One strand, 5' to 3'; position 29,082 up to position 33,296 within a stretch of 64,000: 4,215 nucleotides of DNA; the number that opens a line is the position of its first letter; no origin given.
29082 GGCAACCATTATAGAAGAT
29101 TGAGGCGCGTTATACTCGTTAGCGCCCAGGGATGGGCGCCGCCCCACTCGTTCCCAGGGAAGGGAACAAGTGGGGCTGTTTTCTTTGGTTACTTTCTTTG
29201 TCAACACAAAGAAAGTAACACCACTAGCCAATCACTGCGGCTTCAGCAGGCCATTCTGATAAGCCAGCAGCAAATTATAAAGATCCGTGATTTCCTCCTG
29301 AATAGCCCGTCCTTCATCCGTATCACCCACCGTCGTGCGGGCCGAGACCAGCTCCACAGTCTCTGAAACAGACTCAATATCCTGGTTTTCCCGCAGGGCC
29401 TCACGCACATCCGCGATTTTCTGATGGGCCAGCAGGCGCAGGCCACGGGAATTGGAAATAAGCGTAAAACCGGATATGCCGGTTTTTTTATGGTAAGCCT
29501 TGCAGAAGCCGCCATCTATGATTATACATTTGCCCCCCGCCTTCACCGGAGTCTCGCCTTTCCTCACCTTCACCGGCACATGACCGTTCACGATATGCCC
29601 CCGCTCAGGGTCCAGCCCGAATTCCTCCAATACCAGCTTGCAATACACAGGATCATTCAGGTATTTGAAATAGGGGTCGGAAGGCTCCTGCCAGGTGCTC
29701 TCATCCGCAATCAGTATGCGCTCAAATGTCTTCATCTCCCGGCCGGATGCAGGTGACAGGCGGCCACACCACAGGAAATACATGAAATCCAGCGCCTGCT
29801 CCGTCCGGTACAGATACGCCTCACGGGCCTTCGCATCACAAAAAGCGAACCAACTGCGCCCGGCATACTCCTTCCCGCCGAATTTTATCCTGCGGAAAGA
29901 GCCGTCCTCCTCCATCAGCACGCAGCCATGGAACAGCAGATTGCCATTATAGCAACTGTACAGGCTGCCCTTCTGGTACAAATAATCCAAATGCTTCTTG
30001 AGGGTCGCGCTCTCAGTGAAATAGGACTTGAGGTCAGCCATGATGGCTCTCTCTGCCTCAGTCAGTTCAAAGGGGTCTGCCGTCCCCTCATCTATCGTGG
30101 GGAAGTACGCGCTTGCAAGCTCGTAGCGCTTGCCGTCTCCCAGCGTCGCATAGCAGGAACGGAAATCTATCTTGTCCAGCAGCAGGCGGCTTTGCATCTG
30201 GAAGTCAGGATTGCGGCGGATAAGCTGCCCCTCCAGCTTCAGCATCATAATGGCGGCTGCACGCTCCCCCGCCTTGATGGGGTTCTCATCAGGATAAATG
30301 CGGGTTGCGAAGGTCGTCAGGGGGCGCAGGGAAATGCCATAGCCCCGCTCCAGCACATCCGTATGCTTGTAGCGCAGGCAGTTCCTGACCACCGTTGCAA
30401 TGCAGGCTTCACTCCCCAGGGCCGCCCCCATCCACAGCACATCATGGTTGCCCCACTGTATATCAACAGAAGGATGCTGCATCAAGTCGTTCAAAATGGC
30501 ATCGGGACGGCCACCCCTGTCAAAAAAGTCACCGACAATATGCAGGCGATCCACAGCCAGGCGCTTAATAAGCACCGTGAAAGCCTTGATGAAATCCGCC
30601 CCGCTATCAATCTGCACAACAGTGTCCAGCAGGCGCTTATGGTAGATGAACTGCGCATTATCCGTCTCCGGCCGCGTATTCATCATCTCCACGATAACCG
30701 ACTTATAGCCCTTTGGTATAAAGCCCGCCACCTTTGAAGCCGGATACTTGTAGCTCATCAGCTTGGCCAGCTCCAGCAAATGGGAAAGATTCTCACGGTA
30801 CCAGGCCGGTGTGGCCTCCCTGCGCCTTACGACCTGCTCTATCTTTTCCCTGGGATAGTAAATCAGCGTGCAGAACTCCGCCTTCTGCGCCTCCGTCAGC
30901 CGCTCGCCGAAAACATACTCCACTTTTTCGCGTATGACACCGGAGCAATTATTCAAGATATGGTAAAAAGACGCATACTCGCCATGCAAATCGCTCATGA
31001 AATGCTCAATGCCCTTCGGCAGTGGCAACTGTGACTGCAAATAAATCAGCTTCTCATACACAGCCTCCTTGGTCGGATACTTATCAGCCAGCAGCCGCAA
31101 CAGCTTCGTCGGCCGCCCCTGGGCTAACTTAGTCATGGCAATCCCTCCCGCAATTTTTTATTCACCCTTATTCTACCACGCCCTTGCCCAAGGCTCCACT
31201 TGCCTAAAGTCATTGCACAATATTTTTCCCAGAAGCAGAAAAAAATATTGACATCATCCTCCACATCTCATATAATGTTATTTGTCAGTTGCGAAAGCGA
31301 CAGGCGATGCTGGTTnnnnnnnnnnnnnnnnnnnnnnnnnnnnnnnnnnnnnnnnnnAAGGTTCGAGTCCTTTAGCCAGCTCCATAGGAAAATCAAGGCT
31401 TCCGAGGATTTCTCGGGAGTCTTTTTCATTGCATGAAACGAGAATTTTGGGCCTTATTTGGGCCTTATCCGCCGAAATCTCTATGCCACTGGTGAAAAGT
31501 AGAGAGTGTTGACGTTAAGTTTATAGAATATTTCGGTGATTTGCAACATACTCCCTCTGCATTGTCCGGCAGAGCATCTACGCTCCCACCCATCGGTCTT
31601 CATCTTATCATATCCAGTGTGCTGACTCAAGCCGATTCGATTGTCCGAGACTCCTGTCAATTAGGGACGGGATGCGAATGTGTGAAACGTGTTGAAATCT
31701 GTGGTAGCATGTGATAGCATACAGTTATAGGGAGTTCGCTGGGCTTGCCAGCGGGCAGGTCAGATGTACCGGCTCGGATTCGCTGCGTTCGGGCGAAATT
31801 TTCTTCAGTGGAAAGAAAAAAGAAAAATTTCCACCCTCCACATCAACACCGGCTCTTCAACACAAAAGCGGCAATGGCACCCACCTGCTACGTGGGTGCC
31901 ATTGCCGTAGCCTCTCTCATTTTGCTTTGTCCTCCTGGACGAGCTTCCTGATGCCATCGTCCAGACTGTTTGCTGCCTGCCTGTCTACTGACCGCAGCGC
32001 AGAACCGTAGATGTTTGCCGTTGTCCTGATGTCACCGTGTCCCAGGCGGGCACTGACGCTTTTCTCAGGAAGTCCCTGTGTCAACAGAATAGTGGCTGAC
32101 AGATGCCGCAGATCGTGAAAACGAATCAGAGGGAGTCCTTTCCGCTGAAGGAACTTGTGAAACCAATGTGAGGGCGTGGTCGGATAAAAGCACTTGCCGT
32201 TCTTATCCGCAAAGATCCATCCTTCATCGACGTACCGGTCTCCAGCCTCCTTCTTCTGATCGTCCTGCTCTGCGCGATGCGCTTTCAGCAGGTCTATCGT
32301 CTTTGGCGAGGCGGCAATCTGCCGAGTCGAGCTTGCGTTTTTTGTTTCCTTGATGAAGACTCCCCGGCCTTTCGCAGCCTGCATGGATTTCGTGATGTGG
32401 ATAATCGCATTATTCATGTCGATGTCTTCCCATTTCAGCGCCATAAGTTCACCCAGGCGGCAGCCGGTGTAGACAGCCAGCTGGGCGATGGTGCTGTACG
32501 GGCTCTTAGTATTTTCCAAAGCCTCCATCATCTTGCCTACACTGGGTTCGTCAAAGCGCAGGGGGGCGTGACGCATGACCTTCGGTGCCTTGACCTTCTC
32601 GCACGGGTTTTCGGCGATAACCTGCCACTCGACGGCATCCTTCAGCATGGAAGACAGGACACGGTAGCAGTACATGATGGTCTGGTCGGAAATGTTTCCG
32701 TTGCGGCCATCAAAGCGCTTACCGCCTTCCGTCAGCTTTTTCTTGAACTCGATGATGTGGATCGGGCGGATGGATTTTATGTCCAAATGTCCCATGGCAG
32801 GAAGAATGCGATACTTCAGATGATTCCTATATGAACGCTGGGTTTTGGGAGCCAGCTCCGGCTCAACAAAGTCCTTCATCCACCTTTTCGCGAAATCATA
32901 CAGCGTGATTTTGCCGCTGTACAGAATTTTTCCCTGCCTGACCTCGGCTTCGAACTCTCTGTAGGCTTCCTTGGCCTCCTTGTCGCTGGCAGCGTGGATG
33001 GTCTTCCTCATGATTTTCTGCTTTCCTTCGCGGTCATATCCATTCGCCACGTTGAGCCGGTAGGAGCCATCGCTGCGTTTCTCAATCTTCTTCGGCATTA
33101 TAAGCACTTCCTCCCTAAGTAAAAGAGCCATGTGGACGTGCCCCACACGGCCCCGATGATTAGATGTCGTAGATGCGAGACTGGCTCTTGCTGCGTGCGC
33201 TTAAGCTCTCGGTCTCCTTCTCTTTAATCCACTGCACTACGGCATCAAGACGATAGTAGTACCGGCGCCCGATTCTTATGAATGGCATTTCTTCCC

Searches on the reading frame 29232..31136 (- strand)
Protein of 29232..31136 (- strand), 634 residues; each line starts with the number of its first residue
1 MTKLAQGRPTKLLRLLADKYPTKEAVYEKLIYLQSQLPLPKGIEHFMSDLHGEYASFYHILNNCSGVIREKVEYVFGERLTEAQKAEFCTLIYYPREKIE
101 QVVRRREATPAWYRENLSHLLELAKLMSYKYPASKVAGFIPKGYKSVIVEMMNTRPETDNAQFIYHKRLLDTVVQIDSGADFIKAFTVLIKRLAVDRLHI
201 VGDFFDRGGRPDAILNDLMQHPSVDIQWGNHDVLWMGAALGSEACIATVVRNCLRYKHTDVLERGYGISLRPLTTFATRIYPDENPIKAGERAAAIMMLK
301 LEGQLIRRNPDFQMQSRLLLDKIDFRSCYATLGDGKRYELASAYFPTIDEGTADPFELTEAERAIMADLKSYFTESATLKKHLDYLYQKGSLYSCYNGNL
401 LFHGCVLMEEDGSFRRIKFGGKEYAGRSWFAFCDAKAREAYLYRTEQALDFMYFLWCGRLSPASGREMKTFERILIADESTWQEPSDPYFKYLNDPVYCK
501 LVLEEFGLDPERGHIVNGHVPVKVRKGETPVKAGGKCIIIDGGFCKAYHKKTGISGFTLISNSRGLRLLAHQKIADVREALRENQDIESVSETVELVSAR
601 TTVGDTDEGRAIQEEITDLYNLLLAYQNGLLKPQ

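Call 31: search_protein_families(library=pfam, proteins=[window:29232-31136:-], max_evalue=0.0001)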
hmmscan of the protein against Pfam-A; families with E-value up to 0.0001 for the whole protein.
window:29232-31136:- (634 aa): 1 family
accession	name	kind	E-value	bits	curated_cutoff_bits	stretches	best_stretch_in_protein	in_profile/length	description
PF06874.16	FBPase_2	-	9.5e-242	804.3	27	1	11-627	1-638/639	Firmicute fructose-1,6-bisphosphatase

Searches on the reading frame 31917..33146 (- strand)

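Call 31: search_protein_families(library=pfam, proteins=[window:31917-33146:-], max_evalue=0.0001)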
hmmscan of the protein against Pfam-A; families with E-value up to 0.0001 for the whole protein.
window:31917-33146:- (409 aa): 3 families
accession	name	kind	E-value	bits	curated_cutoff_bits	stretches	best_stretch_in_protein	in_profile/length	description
PF00589.27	Phage_integrase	-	8.1e-25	88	27.1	1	199-380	4-165/172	Phage integrase family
PF14659.12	Phage_int_SAM_3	-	3.4e-12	46.8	22.6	1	81-138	1-57/58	Phage integrase, N-terminal SAM-like domain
PF22022.2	Phage_int_M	-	8.2e-05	23.2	27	0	85-142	4-60/96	Phage integrase central domain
